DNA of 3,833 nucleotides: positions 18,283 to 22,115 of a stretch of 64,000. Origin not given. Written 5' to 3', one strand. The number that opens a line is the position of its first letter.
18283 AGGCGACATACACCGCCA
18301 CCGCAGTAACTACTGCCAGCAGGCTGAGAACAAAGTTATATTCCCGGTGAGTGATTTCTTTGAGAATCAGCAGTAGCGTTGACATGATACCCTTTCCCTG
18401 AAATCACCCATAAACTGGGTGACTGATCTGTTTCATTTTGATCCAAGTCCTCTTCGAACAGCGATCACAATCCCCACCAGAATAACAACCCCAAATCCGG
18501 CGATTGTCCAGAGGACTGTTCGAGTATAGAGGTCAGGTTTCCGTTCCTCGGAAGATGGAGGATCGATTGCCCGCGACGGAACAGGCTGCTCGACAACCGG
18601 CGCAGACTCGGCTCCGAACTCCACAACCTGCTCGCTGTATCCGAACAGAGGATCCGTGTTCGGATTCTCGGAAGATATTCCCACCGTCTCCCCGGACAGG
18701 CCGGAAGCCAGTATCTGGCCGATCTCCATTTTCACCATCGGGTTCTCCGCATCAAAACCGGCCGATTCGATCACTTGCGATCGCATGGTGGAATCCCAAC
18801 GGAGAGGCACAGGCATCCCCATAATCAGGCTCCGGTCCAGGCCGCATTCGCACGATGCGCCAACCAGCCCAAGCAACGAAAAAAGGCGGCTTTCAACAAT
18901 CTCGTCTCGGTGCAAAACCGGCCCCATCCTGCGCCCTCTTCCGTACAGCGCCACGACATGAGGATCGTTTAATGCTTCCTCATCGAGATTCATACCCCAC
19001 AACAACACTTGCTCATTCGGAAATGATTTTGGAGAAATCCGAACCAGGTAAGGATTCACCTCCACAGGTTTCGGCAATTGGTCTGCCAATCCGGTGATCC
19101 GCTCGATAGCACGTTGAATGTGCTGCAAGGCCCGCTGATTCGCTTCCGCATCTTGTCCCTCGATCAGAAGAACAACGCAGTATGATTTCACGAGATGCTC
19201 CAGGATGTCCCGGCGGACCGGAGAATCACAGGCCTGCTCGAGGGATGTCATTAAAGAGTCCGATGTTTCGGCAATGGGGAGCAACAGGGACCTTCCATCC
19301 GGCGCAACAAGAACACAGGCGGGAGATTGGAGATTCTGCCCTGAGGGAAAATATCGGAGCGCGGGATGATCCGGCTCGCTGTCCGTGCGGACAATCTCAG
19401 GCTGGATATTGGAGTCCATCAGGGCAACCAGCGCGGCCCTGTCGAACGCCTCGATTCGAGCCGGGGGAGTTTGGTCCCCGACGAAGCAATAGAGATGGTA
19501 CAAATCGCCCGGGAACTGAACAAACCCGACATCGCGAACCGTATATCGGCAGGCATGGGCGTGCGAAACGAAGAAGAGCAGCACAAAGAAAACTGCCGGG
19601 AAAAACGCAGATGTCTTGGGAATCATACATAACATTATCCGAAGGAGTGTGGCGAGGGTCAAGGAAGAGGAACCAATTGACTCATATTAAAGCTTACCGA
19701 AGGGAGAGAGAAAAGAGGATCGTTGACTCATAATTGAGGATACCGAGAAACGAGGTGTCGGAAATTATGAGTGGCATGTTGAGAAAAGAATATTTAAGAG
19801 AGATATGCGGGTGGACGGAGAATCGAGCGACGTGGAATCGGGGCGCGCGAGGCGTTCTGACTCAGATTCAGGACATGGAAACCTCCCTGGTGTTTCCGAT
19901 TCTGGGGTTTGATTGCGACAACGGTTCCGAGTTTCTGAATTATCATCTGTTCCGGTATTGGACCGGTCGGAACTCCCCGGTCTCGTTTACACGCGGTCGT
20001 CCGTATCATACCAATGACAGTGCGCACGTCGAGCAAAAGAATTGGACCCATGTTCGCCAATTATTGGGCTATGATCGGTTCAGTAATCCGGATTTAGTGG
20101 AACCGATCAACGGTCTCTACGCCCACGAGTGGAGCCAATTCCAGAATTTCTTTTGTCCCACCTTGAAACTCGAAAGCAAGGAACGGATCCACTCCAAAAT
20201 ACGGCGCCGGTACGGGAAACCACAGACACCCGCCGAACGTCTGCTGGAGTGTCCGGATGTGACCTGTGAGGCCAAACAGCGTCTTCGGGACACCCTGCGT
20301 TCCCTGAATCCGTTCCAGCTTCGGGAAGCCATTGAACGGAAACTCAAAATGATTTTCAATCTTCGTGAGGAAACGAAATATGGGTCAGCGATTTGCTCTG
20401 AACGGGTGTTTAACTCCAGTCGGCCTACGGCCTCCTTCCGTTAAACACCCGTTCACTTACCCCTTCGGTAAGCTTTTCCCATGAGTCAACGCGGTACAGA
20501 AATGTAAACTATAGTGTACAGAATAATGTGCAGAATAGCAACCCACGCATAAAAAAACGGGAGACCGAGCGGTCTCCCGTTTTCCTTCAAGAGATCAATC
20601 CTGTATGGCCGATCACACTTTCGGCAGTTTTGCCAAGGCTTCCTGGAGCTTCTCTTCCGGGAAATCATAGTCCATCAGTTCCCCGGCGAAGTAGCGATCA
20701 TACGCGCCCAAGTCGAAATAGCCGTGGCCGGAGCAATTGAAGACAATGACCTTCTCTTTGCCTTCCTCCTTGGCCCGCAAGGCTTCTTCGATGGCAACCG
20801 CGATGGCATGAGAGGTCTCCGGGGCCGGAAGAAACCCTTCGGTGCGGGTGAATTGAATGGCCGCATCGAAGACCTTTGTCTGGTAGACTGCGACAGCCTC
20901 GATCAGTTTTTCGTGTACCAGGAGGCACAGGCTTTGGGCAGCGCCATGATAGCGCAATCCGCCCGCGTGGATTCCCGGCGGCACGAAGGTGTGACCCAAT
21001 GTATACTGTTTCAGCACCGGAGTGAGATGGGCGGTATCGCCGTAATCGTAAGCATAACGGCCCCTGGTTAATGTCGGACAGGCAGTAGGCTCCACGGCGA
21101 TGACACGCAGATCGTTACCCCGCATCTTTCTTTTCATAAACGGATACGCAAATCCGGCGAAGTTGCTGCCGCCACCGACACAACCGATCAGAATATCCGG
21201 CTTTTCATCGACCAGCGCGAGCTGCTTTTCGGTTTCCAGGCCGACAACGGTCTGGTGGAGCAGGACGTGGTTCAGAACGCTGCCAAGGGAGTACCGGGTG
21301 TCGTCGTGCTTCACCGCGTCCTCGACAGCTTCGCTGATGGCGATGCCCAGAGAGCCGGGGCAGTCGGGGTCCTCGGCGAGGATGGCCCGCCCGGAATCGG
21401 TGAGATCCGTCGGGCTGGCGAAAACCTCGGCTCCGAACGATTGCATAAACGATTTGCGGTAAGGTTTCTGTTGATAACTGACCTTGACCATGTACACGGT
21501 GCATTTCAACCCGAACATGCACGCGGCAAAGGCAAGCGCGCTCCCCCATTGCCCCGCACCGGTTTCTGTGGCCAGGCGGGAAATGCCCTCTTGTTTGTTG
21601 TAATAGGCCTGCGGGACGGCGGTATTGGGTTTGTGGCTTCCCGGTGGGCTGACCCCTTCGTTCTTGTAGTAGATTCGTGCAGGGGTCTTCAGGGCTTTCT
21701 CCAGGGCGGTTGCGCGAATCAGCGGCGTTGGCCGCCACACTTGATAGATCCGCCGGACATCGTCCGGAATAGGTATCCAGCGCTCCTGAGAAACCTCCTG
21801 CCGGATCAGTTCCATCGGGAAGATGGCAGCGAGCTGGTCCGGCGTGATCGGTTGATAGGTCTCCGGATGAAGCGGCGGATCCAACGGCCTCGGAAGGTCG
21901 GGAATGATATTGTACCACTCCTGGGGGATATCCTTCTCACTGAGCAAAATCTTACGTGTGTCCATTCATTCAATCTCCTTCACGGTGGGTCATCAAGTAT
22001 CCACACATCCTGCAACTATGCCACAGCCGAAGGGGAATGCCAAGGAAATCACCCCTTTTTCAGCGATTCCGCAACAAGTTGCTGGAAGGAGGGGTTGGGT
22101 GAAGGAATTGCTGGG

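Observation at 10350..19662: Candidate undescribed envelope system: unknown anchored protein + MacB/FtsX-type ABC pair + 1,727-aa exported giant + exported methyltransferase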

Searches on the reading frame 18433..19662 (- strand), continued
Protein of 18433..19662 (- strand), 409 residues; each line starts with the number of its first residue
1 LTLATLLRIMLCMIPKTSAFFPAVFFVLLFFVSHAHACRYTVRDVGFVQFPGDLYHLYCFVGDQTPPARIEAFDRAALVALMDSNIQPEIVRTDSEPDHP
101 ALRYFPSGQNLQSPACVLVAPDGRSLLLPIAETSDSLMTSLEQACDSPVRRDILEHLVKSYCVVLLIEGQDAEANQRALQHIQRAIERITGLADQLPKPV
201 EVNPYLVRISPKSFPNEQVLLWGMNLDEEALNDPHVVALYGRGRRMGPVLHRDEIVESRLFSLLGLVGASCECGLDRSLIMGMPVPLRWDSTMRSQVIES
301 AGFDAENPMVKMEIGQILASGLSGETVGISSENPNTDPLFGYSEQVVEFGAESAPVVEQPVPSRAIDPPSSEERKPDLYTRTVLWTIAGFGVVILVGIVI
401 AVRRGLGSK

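Call 32: search_protein_families(library=ncbifam, proteins=[L088:5422-6981:+, L088:6932-7840:+, L088:7588-8544:+, L088:8762-9586:+, L088:9601-10005:+, L006:3804-4742:+, L006:7037-7507:+, L006:7507-7872:+], max_evalue=0.0001)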
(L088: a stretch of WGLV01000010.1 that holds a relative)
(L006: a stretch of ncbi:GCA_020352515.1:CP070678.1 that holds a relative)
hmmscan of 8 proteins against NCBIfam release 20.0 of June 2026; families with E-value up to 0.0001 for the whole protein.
L088:5422-6981:+ (520 aa): 6 families
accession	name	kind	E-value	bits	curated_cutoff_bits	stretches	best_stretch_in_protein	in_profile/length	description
TIGR01256.1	modA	equivalog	4.5e-30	105.2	62.5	2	46-260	1-217/217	molybdate ABC transporter substrate-binding protein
NF007958.0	PRK10677.1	equivalog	1.8e-10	40.3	253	1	36-205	23-200/256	molybdate ABC transporter substrate-binding protein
NF002918.0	PRK03537.1-4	equivalog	7.9e-09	35.2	288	0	35-97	2-64/246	molybdate ABC transporter substrate-binding protein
TIGR00971.1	3a0106s03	subfamily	1.1e-08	34.7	155.5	0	94-155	81-141/315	sulfate ABC transporter substrate-binding protein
NF008106.0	PRK10852.1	subfamily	6.7e-08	31.9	308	0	113-157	116-160/338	thiosulfate ABC transporter substrate-binding protein CysP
NF008022.0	PRK10752.1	subfamily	2e-07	30.7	288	0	94-154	92-151/329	sulfate ABC transporter substrate-binding protein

L088:6932-7840:+ (303 aa): 29 families (the best 25 are shown)
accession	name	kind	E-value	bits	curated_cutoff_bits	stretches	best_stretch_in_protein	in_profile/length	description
TIGR01581.1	Mo_ABC_porter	hypoth_equivalog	3.4e-60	203.3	210.3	1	69-288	3-224/225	ABC transporter permease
TIGR02141.1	modB_ABC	equivalog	2.3e-45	154.8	182.6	1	91-291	2-203/208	molybdate ABC transporter permease subunit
TIGR00969.1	3a0106s02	subfamily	4.7e-44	150.9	240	1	60-290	30-266/272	sulfate ABC transporter permease subunit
NF040839.1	tungstate_WtpB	equivalog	2.8e-39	135.3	340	1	50-291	7-245/251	tungstate ABC transporter permease WtpB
TIGR02140.1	permease_CysW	equivalog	5e-37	127.8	329.1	1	65-288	25-250/261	sulfate ABC transporter permease subunit CysW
TIGR02139.1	permease_CysT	equivalog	9.5e-35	120.5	246.1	1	53-292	12-257/265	sulfate ABC transporter permease subunit CysT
NF006939.0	PRK09421.1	equivalog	1.3e-34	119.6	262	1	85-285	8-215/230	molybdate ABC transporter permease subunit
NF008208.0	PRK10971.1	equivalog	4.7e-30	105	415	1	77-292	48-265/277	sulfate/thiosulfate ABC transporter permease CysT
NF008620.0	PRK11602.1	equivalog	1.8e-27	96.3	442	1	73-288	50-268/291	sulfate/thiosulfate ABC transporter permease CysW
NF038017.1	ABC_perm1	subfamily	5.9e-27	94.8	100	1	95-279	4-183/184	ABC transporter permease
NF041773.1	tung_perm_TupB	equivalog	8.2e-16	58.5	320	1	82-292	19-224/230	tungstate ABC transporter permease TupB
TIGR03262.1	PhnU2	equivalog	6.3e-14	51.5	593.25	1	59-290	26-253/546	putative 2-aminoethylphosphonate ABC transporter permease subunit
TIGR02138.1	phosphate_pstC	equivalog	1e-13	51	196.45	1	90-289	63-281/296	phosphate ABC transporter permease subunit PstC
TIGR00974.1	3a0107s02c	equivalog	1.7e-13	50.3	193.45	1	46-286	9-258/272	phosphate ABC transporter permease PstA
NF006954.0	PRK09433.1-5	equivalog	1.9e-13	50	821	2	61-221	19-185/530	thiamine/thiamine pyrophosphate ABC transporter permease ThiP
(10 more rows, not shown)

L088:7588-8544:+ (319 aa): 187 families (the best 25 are shown)
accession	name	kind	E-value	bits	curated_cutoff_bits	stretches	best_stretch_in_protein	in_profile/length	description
NF040840.2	tungstate_WtpC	equivalog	1.1e-61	209.1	440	1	87-300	1-214/347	tungstate ABC transporter ATP-binding protein WtpC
TIGR03265.1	PhnT2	equivalog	2.4e-54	184.9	457.7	1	88-299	5-217/353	putative 2-aminoethylphosphonate ABC transporter ATP-binding protein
TIGR00968.1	3a0106s01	subfamily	3e-53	180.8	342.75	1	88-301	1-215/237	sulfate ABC transporter ATP-binding protein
NF008653.0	PRK11650.1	subfamily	1.3e-49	169.1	432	1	102-299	20-217/357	sn-glycerol-3-phosphate ABC transporter ATP-binding protein UgpC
NF006987.0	PRK09452.1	equivalog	3.8e-49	167.4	482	1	84-299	14-230/378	spermidine/putrescine ABC transporter ATP-binding protein PotA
TIGR01187.1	potA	subfamily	1.6e-48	165.4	355.6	1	117-302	1-186/325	polyamine ABC transporter ATP-binding protein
NF043075.1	MMSYN1_0197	equivalog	2.9e-48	164.6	550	1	98-300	14-216/341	spermidine/putrescine ABC transporter ATP-binding protein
TIGR02142.1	modC_ABC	equivalog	1.4e-44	152.8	285.05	1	93-300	5-215/353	molybdenum ABC transporter ATP-binding protein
TIGR03258.1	PhnT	equivalog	1.9e-44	152.2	499.15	1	88-297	9-220/359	2-aminoethylphosphonate ABC transport system ATP-binding subunit PhnT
NF008233.0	PRK11000.1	equivalog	3.4e-44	151.2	568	1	103-299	20-216/369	maltose/maltodextrin ABC transporter ATP-binding protein MalK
NF040933.2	ABC_arch_GlcV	equivalog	9.9e-44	149.6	450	1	102-301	22-226/357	glucose ABC transporter ATP-binding protein GlcV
NF008105.0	PRK10851.1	equivalog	1.6e-42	145.5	502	1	91-301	6-221/362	sulfate/thiosulfate ABC transporter ATP-binding protein CysA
NF008513.0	PRK11432.1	equivalog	1.5e-40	139.2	496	1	102-301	22-221/351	ferric ABC transporter ATP-binding protein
NF008621.0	PRK11607.1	equivalog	1.8e-40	138.9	613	1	98-302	31-235/377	putrescine ABC transporter ATP-binding subunit PotG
TIGR01186.1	proV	subfamily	1.1e-38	133.3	326.6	1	101-298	8-211/363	betaine/proline/choline family ABC transporter ATP-binding protein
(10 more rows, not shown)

L088:8762-9586:+ (275 aa): 21 families
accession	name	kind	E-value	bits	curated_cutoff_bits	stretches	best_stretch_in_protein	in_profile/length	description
NF006444.0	PRK08762.1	equivalog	2.7e-63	213.9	449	1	28-275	114-368/387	molybdopterin-synthase adenylyltransferase MoeB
NF004281.0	PRK05690.1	subfamily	5.4e-58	196.2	266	1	32-275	3-249/250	molybdopterin-synthase adenylyltransferase MoeB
NF047750.1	SAMPActivE1UbaA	equivalog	2.9e-49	167.8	450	1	42-274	13-248/270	SAMP-activating enzyme E1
NF006204.0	PRK08328.1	equivalog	6.1e-49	166.7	339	1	33-264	1-230/231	hypothetical protein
TIGR02355.1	moeB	equivalog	1.8e-48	165.1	376.55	1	41-274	4-240/240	molybdopterin-synthase adenylyltransferase MoeB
NF005646.0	PRK07411.1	equivalog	1.8e-42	145.9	633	1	32-274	9-255/390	molybdopterin-synthase adenylyltransferase MoeB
TIGR02356.1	adenyl_thiF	equivalog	1.1e-41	142.5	275.25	1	42-239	2-203/203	thiazole biosynthesis adenylyltransferase ThiF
NF005902.0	PRK07878.1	equivalog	2.4e-41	141.9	647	1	28-272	9-261/392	adenylyltransferase/sulfurtransferase MoeZ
NF004111.0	PRK05600.1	equivalog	1.4e-32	113.3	437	1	31-271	11-258/371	ThiF family adenylyltransferase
NF009123.0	PRK12475.1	subfamily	1.5e-28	100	510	1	42-274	5-243/338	MoeB/ThiF family adenylyltransferase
NF006395.0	PRK08644.1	equivalog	7.7e-23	81.2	159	1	50-180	19-150/215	sulfur carrier protein ThiS adenylyltransferase ThiF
TIGR02354.1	thiF_fam2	equivalog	1.8e-19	70.4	152.2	1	56-158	16-117/200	thiamine biosynthesis protein ThiF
NF006077.0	PRK08223.1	equivalog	4.4e-15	55.4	266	1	54-174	21-143/296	hypothetical protein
NF011696.0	PRK15116.1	equivalog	3e-13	50.1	304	1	51-181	20-151/268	tRNA cyclic N6-threonylcarbamoyladenosine(37) synthase TcdA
NF011424.0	PRK14851.1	subfamily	2.5e-12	45.6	1170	1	51-169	33-149/679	hypothetical protein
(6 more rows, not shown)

L088:9601-10005:+ (135 aa): 0 families

L006:3804-4742:+ (313 aa): 1 family
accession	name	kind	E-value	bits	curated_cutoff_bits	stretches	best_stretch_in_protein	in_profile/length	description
TIGR01256.1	modA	equivalog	4.2e-09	36.6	62.5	1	98-310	2-217/217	molybdate ABC transporter substrate-binding protein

L006:7037-7507:+ (156 aa): 0 families

L006:7507-7872:+ (121 aa): 0 families

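Call 53: search_protein_representatives(alignment_id=A1)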
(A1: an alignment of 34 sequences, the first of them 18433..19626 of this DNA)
Query: 34 sequences, 401 profile positions. Proteins with E-value up to 0.001 (for the whole library): 1872; up to 1e-10: 959; up to 1e-30: 727. The best 150 are listed.
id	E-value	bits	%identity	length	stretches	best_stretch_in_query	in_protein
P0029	4.6e-161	552.5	-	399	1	10-400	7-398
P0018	4.9e-157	539.2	-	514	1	4-400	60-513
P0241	4.2e-153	526.3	-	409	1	4-400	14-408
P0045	1.8e-152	524.2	-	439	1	1-400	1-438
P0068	2.3e-148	510.7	-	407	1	6-400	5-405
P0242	2.1e-146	504.2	-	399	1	4-399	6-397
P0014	4.4e-145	499.8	-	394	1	5-400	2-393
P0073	1.5e-143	494.8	-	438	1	5-399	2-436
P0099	6.1e-143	492.8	-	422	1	5-399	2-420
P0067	1.9e-141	487.9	-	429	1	1-400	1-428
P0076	2.6e-141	487.4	-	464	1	6-399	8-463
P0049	1.1e-140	485.3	-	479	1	1-400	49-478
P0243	2.9e-139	480.7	-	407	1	9-399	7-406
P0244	3.1e-139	480.6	-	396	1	1-400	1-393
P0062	1.2e-138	478.7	-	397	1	7-400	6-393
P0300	2.2e-117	408.6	-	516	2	8-349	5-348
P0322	3.8e-113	394.7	-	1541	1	6-399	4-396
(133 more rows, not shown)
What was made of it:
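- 18433..19626 (-): Exported, C-terminally anchored tandem thioredoxin-fold protein (397 aa from ATG 19626; the ORF extends to TTG 19662). It belongs to a family with no Pfam or NCBIfam model. There are 727 representatives of 50%-identity clusters at E<=1e-30 (call 53).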

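Call 54: search_protein_families(library=pfam, proteins=[P0322, P0300, P0018], max_evalue=0.001)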
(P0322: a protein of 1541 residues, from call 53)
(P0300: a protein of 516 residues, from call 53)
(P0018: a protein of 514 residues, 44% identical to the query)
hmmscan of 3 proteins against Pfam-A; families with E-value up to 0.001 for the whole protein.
P0322 (1541 aa): 6 families
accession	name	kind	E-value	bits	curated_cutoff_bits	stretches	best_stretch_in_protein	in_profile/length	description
PF13360.13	PQQ_2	-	9.1e-34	117.5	27.6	2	488-609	33-139/233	Outer membrane protein assembly factor BamB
PF13570.13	Beta-prop_ACSF4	-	1.6e-17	64.3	133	1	487-555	61-130/329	Beta-alanine-activating enzyme, beta-propeller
PF01011.28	PQQ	-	2.4e-14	53.4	26.7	0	521-610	50-136/595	Glucose/ethanol/alcohol dehydrogenase, beta-propeller domain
PF13649.12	Methyltransf_25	-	3.4e-06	28.1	27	1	959-1054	2-97/97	Methyltransferase domain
PF08242.18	Methyltransf_12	-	3.5e-05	24.9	30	1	959-1055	1-96/98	Methyltransferase domain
PF08241.18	Methyltransf_11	-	7.5e-05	23.7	21.2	1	960-1054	2-91/95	Methyltransferase domain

P0300 (516 aa): 0 families

P0018 (514 aa): 0 families

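Call 62: search_protein_families(library=padloc, proteins=[window:18433-19662:-], max_evalue=0.001)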
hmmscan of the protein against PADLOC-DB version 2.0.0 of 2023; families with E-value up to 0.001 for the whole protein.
window:18433-19662:- (409 aa): 0 families

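Call 66: find_related_loci(query=A3, collection=genome_contigs, flank=8000)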
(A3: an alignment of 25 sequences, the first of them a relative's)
Query A3 (397 aa) in genome_contigs; peptide patterns used: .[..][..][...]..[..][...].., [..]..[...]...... (x = any residue, [..] = any of these).
437 stretches matched a pattern; 424 encode a relative of the query (tblastn E <= 1e-3); the best 80 are kept; 80 distinct loci.
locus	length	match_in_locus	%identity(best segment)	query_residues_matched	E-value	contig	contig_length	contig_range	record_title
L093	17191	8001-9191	100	1-397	0e+0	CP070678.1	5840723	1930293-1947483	MAG: Phycisphaerales bacterium isolate bin7 chromosome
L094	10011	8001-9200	52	5-396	4e-136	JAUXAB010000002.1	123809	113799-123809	MAG: Phycisphaerae bacterium isolate CSMAG_2751 CSMAG_2751_k141_610976_length_123809_cov_29.8915, whole genome shotgun s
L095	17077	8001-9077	55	5-368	8e-132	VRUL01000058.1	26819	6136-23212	MAG: Planctomycetota bacterium isolate MohnsGC08_bin191 NODE_59_length_26819_cov_41.410740, whole genome shotgun sequenc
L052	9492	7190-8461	48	2-396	6e-130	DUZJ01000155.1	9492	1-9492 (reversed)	MAG TPA_asm: Planctomycetota bacterium isolate MAG_11118_pl_115 Ga0114922_10008309, whole genome shotgun sequence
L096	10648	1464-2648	50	2-396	2e-129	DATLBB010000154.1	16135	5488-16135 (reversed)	MAG TPA_asm: Sedimentisphaerales bacterium isolate SMAG_U14287 k141_3280495, whole genome shotgun sequence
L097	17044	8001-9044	53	5-351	3e-127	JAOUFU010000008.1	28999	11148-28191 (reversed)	MAG: Phycisphaerae bacterium isolate 4_1_July_SF_Bin52 4_1_July_SF_Bin52_scaffold_566_c1, whole genome shotgun sequence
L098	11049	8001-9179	49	3-396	9e-127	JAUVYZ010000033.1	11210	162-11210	MAG: Phycisphaerae bacterium isolate CSMAG_1255 CSMAG_1255_k141_998335_length_11210_cov_8.0000, whole genome shotgun seq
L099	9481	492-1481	55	5-335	2e-123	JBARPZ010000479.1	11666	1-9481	MAG: Sedimentisphaerales bacterium isolate MFD13424_ilm_asm_bin26 k127_295429, whole genome shotgun sequence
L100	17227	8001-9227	48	3-395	1e-122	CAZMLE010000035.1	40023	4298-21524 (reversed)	MAG TPA_asm: uncultured Pirellulales bacterium isolate binchicken_co103_323 genome assembly, contig: NODE_777_length_400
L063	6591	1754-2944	48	3-397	8e-122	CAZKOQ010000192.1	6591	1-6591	MAG TPA_asm: uncultured Pirellulales bacterium isolate binchicken_co33_496 genome assembly, contig: NODE_16515_length_65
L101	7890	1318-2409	53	4-357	2e-121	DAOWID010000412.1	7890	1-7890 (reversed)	MAG TPA_asm: Planctomycetota bacterium isolate CSMAG_2034 CSMAG_2034_k141_893073_length_7890_cov_28.0000, whole genome s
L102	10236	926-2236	45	3-397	1e-119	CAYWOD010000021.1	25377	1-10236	MAG TPA_asm: uncultured Pirellulales bacterium isolate SRP068000_co1_578 genome assembly, contig: NODE_2358_length_25377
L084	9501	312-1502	45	3-396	9e-119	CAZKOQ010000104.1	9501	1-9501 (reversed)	MAG TPA_asm: uncultured Pirellulales bacterium isolate binchicken_co33_496 genome assembly, contig: NODE_9323_length_950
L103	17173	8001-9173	47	6-395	2e-117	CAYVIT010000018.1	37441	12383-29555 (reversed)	MAG TPA_asm: uncultured Pirellulales bacterium isolate binchicken_co196_99 genome assembly, contig: NODE_1196_length_374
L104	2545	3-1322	46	23-396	6e-123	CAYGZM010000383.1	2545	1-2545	MAG TPA_asm: uncultured Pirellulales bacterium isolate ERP119294_co1_448 genome assembly, contig: NODE_83885_length_2545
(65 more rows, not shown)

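Call 82: search_protein_families(library=pfam, proteins=[window:18433-19626:-], max_evalue=10)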
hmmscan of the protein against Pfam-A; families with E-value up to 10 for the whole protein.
window:18433-19626:- (397 aa): 0 families

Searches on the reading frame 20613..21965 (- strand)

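Call 54: search_protein_families(library=pfam, proteins=[window:20613-21965:-], max_evalue=0.001)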
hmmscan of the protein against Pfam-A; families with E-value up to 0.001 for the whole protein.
window:20613-21965:- (450 aa): 1 family
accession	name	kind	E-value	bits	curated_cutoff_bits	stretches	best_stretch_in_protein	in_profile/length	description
PF00291.31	PALP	-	2.8e-41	142.2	35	1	75-412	3-294/295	Pyridoxal-phosphate dependent enzyme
